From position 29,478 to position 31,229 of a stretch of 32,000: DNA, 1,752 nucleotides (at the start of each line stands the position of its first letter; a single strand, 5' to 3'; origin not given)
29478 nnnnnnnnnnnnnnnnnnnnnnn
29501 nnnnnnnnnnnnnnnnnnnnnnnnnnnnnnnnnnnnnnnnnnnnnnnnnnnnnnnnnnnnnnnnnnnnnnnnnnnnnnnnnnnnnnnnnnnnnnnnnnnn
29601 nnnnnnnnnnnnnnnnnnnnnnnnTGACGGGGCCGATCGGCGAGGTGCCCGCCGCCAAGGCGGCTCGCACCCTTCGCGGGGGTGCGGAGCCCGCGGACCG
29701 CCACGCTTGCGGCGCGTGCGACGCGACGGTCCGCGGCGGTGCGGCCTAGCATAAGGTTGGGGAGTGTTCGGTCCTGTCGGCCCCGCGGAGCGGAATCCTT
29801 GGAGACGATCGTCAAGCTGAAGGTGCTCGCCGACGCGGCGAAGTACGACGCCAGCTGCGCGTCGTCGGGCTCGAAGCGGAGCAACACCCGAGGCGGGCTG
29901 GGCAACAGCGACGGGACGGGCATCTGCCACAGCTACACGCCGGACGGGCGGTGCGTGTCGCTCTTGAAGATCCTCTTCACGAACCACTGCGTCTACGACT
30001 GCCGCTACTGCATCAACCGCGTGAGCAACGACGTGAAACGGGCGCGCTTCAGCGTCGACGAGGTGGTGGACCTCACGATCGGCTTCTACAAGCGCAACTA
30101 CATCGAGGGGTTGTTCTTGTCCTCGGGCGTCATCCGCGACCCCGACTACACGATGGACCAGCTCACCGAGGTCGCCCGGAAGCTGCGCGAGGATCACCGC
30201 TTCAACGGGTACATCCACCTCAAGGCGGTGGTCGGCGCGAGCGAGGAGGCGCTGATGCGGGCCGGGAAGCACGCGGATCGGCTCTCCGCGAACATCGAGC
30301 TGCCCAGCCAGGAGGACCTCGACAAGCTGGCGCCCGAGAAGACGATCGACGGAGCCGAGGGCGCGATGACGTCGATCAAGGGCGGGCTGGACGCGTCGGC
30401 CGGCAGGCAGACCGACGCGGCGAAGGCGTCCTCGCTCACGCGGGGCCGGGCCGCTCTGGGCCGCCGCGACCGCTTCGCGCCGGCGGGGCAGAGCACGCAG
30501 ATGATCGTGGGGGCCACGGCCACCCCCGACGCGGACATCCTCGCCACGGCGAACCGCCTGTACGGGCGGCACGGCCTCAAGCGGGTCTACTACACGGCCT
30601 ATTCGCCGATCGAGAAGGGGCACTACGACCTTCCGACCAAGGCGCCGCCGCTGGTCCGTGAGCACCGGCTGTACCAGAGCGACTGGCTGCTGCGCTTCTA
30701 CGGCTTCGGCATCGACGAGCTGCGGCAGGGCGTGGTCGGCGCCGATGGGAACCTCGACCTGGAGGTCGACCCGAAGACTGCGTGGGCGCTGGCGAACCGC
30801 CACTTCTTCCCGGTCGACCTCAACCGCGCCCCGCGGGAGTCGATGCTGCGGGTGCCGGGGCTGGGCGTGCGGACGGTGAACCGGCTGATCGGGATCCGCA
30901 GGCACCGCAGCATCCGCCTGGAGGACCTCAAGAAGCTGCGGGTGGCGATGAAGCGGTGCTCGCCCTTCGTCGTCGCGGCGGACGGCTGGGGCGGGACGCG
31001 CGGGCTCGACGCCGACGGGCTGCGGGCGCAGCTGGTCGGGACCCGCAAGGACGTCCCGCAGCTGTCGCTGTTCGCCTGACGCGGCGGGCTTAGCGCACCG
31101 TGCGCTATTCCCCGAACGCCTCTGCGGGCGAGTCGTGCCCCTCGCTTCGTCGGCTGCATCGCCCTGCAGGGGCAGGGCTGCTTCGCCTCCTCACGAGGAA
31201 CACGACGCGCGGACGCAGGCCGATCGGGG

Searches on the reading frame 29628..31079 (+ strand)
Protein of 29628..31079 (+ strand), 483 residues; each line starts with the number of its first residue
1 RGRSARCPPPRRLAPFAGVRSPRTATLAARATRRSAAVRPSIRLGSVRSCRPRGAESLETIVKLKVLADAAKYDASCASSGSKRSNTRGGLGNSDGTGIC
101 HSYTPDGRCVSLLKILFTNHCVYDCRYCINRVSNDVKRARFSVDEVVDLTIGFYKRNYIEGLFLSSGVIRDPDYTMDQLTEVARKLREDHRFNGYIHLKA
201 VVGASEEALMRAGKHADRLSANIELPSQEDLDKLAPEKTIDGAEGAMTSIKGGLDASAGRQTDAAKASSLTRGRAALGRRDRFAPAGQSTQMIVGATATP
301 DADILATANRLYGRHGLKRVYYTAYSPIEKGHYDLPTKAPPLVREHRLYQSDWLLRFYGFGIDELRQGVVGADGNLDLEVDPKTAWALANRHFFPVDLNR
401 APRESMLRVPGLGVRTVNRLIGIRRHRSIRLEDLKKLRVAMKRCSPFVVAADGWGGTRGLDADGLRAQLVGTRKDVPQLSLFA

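Call 38: search_protein_families(library=pfam, proteins=[window:29628-31079:+], max_evalue=0.001)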
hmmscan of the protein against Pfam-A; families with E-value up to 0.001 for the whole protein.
window:29628-31079:+ (483 aa): 2 families
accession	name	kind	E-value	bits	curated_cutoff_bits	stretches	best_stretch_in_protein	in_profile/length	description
PF04055.27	Radical_SAM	-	9.5e-07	29.6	29.5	1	115-241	1-127/166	Radical SAM superfamily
PF13353.11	Fer4_12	-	7.4e-05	23.5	22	1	115-190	9-81/137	4Fe-4S single cluster domain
